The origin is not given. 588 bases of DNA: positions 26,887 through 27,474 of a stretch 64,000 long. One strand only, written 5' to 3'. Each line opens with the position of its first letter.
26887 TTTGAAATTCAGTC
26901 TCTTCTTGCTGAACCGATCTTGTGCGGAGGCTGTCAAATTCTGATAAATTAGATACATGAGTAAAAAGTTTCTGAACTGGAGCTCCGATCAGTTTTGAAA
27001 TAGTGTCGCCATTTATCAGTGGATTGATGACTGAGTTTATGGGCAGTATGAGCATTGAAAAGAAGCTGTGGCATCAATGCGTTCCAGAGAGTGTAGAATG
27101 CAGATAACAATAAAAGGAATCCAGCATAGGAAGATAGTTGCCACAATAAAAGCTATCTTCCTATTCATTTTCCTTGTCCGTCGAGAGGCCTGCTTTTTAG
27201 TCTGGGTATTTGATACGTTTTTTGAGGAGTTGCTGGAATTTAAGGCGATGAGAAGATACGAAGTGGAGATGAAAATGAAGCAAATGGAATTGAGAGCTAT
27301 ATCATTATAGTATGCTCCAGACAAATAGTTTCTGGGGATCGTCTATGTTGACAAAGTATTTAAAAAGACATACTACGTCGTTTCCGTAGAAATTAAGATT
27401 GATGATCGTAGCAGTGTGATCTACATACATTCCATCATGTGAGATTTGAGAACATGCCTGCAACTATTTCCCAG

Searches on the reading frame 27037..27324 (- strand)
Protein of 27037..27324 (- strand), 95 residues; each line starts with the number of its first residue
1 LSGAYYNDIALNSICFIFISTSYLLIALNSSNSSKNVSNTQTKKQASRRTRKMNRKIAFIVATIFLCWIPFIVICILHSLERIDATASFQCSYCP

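Call 88: search_protein_families(library=pfam, proteins=[window:27037-27324:-], max_evalue=1)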
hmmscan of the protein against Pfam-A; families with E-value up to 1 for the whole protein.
window:27037-27324:- (95 aa): 7 families
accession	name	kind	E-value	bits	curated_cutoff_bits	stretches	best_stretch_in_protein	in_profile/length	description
PF00001.26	7tm_1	-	3.7e-08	33.6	30.5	1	14-83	164-229/260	7 transmembrane receptor (rhodopsin family)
PF14296.11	O-ag_pol_Wzy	-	0.00096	18.4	26.6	1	5-75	83-151/468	O-antigen polysaccharide polymerase Wzy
PF20042.4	DUF6444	-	0.025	15.7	27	1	26-54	41-69/85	Family of unknown function (DUF6444)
PF10318.15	7TM_GPCR_Srh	-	0.045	13.2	26.3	1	14-76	189-248/302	Serpentine type 7TM GPCR chemoreceptor Srh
PF13967.11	RSN1_TM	-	0.046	13.8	27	1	11-77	86-152/156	Late exocytosis, associated with Golgi transport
PF11026.13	DUF2721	-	0.055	13.8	28.3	1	38-76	48-86/129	Protein of unknown function (DUF2721)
PF10601.15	zf-LITAF-like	-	0.41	11.3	23.8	1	36-80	13-52/70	LITAF-like zinc ribbon domain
